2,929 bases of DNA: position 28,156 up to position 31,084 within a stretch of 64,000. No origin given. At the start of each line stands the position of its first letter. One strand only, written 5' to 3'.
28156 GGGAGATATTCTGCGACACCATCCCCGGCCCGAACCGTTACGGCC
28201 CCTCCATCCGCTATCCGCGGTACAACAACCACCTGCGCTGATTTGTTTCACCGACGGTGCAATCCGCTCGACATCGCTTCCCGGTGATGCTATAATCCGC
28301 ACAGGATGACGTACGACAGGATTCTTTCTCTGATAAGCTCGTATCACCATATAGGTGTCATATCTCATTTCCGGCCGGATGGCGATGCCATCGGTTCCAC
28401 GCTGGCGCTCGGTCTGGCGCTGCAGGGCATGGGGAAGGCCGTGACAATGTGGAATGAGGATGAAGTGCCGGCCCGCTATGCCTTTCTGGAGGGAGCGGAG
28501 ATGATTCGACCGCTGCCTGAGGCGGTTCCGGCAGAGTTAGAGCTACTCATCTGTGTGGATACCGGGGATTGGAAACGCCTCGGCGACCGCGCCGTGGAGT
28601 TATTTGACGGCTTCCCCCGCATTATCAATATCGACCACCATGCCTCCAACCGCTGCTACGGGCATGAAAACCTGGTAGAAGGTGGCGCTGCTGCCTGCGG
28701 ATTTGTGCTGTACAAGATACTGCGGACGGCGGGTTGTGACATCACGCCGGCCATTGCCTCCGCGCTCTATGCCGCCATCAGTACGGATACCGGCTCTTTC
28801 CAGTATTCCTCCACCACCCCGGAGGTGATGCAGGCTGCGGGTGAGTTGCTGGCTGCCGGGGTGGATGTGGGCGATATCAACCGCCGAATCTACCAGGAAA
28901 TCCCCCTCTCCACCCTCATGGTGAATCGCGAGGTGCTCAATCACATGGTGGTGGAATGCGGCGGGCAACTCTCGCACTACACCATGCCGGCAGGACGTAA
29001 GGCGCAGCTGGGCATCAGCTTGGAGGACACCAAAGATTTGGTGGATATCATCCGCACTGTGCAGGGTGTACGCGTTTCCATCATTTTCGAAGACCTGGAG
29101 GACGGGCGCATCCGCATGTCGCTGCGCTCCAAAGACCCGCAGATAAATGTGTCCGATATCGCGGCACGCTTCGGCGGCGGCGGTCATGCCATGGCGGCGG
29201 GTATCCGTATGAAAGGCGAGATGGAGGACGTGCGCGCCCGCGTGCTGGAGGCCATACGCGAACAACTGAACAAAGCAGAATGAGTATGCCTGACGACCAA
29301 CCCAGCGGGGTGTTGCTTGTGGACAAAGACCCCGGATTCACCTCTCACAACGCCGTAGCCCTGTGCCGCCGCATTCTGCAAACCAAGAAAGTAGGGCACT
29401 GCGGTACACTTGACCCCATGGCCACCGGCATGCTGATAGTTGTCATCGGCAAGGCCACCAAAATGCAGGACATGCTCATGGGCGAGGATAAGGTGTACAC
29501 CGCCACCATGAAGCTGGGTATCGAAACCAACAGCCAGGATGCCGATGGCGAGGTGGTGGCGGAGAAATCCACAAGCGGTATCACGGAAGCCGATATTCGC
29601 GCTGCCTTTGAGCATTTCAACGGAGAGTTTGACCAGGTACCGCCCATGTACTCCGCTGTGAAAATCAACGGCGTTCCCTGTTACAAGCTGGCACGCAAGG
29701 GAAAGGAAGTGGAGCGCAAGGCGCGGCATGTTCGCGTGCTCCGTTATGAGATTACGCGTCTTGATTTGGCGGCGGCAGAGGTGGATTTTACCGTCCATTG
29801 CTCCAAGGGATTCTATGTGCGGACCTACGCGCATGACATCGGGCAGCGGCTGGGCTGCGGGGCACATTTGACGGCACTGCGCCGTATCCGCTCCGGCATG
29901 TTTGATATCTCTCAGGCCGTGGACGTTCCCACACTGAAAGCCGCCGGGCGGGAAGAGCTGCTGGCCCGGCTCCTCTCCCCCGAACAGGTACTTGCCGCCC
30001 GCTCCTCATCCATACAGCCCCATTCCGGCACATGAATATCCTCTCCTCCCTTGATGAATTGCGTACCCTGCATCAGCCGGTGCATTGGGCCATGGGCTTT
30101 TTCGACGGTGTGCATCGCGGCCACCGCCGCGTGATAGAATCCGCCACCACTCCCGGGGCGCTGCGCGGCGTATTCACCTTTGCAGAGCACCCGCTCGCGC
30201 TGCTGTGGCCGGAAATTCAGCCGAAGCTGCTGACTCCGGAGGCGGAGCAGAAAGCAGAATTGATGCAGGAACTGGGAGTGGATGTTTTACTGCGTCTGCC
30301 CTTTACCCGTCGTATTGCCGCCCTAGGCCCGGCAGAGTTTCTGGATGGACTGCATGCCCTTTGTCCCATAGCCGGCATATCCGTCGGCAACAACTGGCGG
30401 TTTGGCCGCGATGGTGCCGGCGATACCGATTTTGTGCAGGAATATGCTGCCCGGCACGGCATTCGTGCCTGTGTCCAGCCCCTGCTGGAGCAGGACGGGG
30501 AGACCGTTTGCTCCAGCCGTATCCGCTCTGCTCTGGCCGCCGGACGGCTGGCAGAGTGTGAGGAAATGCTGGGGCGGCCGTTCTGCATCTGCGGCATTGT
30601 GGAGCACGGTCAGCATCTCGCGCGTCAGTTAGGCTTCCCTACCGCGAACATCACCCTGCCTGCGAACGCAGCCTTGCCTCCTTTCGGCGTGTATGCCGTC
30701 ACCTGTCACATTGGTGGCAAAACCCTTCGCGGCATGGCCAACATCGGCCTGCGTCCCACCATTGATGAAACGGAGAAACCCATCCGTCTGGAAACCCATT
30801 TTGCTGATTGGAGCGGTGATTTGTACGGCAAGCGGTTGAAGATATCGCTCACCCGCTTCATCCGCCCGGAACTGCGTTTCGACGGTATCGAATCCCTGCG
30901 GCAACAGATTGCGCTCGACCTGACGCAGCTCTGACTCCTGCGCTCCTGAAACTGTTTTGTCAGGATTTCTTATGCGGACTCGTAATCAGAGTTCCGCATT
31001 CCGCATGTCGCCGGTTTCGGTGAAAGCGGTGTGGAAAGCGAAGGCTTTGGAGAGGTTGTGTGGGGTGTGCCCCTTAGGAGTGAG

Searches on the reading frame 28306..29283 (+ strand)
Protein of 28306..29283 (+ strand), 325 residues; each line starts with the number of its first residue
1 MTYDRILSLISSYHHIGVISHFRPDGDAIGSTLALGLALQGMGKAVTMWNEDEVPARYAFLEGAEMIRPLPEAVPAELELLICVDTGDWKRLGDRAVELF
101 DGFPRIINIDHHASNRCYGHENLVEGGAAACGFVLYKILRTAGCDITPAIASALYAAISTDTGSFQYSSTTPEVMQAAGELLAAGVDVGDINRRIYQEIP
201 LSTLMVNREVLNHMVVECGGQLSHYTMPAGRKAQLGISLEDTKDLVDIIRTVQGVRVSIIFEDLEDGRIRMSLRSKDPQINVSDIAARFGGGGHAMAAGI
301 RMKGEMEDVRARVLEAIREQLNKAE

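Call 100: search_protein_families(library=pfam, proteins=[window:28306-29283:+], max_evalue=0.0001)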
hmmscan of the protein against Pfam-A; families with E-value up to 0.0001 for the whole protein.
window:28306-29283:+ (325 aa): 2 families
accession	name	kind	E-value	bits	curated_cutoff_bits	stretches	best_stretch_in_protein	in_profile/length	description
PF01368.27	DHH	-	1e-13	52.1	28.1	1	16-158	2-125/125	DHH family, N-terminal domain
PF02272.25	DHHA1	-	1.2e-12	48.6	25.9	1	236-322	12-101/102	DHHA1 domain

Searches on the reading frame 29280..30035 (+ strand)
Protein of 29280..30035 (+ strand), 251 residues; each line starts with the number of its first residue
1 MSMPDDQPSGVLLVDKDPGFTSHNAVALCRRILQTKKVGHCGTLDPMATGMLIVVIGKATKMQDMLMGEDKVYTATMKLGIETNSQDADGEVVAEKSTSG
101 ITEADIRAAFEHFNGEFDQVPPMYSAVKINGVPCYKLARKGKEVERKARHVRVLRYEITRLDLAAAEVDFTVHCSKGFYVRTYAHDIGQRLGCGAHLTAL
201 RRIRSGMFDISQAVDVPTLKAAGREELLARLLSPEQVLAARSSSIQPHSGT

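Call 100: search_protein_families(library=pfam, proteins=[window:29280-30035:+], max_evalue=0.0001)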
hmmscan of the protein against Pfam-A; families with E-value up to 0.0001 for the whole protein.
window:29280-30035:+ (251 aa): 2 families
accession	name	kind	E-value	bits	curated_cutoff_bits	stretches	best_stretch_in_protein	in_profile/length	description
PF01509.24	TruB_N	-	3.3e-57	193.5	27.3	1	30-180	1-149/149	TruB family pseudouridylate synthase (N terminal domain)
PF16198.10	TruB_C_2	-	3.8e-14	53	29.3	1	181-234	1-60/66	tRNA pseudouridylate synthase B C-terminal domain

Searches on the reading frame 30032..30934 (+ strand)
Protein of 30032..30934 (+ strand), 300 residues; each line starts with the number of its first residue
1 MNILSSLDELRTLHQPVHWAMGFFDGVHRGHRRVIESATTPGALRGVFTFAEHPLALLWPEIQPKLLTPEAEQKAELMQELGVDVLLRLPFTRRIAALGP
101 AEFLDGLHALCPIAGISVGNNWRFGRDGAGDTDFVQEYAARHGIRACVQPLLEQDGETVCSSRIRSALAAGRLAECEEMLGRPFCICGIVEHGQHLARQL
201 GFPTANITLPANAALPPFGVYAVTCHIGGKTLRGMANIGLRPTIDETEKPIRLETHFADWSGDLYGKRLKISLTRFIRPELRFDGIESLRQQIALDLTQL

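Call 100: search_protein_families(library=pfam, proteins=[window:30032-30934:+], max_evalue=0.0001)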
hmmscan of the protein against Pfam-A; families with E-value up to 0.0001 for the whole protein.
window:30032-30934:+ (300 aa): 2 families
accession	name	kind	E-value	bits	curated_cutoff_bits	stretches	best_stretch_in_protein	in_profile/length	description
PF01687.23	Flavokinase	-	1.3e-38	132.4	19.6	1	180-298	1-118/124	Riboflavin kinase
PF06574.18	FAD_syn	-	9.9e-32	110.4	27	1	14-163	5-158/158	FAD synthetase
